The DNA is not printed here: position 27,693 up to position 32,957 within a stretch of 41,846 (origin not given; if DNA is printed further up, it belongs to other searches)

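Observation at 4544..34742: Five paralogous copies of one VirB2-like helix-loop-helix module in a single locus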

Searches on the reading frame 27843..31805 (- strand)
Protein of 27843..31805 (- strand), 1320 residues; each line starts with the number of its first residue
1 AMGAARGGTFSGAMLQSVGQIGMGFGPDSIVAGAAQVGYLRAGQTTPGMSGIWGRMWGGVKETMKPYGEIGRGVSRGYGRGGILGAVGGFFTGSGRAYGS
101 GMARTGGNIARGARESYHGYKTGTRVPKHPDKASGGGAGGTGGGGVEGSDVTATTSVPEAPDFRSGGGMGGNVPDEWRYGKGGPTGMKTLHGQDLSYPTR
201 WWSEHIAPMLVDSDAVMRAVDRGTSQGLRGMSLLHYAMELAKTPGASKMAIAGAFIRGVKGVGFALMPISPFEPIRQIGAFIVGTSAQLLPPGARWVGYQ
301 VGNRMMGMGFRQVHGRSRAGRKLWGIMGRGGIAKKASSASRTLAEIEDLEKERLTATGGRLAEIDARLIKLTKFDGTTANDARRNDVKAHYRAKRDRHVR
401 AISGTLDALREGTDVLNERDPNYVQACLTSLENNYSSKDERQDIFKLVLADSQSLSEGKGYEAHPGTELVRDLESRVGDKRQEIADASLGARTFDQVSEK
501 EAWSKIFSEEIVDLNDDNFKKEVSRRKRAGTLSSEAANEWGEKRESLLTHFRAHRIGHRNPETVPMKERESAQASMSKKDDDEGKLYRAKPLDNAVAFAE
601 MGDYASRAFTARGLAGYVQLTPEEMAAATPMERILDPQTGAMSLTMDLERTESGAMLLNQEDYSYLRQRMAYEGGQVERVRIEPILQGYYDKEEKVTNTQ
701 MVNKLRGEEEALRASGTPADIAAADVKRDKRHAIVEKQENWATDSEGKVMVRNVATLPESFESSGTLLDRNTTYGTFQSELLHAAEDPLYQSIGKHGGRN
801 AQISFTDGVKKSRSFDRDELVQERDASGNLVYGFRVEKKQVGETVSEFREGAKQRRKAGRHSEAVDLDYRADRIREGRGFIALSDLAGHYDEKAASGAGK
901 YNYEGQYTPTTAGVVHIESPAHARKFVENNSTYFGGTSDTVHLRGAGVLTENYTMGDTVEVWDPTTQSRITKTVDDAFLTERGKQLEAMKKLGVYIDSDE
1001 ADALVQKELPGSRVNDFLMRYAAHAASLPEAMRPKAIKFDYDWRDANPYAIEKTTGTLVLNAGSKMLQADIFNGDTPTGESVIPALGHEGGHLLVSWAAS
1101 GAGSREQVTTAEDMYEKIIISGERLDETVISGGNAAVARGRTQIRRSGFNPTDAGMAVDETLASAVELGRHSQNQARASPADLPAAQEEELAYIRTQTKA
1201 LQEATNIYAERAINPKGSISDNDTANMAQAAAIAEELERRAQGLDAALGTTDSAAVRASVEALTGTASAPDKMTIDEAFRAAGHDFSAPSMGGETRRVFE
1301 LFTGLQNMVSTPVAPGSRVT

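Call 83: search_solved_structures(query=window:27843-31805:-, max_evalue=1)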
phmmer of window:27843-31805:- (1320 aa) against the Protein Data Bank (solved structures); distinct sequences matched with E-value up to 1: 0.

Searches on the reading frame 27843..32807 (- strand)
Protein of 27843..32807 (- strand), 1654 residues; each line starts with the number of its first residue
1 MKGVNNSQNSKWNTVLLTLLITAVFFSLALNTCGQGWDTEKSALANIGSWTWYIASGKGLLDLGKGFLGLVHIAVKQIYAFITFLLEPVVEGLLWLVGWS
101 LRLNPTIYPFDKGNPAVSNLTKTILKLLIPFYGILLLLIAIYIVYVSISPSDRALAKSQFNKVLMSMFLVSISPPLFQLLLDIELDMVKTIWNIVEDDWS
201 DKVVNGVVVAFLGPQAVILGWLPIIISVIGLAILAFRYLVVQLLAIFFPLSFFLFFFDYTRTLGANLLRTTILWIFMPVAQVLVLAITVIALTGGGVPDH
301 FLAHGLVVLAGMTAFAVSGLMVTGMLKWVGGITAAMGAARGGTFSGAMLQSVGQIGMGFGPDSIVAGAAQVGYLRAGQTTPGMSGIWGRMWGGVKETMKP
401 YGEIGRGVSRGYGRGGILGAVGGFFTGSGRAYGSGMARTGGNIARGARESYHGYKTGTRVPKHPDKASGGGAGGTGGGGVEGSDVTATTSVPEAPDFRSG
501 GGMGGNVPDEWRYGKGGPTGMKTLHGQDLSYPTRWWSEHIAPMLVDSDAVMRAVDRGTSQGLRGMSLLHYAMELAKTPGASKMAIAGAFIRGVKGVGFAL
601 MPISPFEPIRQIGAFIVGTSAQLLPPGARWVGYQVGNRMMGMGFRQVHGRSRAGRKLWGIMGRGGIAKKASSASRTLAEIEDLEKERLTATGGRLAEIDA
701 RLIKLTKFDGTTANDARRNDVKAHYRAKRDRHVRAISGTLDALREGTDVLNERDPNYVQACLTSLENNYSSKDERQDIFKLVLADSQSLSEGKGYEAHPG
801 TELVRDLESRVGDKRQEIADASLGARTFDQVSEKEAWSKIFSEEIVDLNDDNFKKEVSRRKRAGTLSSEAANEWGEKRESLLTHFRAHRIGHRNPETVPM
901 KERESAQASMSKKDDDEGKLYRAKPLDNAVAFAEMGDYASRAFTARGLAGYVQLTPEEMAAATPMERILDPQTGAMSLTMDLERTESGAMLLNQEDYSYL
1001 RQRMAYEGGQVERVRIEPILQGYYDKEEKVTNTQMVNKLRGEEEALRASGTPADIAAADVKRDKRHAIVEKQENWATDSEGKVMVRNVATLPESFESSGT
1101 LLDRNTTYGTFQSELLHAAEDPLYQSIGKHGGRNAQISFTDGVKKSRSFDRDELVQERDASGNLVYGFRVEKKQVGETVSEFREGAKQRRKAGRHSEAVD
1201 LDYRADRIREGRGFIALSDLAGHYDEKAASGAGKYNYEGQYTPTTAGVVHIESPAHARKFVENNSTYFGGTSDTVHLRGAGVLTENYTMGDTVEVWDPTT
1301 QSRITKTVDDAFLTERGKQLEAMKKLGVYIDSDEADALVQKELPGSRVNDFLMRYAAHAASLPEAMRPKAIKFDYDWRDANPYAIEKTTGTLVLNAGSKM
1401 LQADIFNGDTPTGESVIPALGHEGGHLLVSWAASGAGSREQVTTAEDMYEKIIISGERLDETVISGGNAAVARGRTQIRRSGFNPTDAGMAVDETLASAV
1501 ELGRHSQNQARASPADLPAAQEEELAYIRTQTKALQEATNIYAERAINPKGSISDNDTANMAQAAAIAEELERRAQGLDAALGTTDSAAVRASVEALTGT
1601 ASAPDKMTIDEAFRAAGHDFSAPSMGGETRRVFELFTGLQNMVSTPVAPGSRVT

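Call 9: search_protein_families(library=pfam, proteins=[window:27843-32807:-], max_evalue=0.01)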
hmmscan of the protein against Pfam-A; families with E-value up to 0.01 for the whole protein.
window:27843-32807:- (1654 aa): 0 families

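Call 53: search_protein_families(library=pfam, proteins=[window:27843-32807:-], max_evalue=1)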
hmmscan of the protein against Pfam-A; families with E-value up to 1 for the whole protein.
window:27843-32807:- (1654 aa): 1 family
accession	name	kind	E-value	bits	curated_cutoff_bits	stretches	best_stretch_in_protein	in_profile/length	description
PF18895.5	T4SS_pilin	-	0.027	15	26.6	1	117-177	2-68/71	Type IV secretion system pilin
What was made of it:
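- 27843..32807 (-): o1654: VirB6-like polytopic protein (about 8 TM) with a ~1,300-aa Cys-free extension that is probably cytoplasmic and contains an HEGGH (HExxH) motif. It has a weak pilin-like hairpin at aa ~117-177 (PF18895 E 0.027, call 53).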
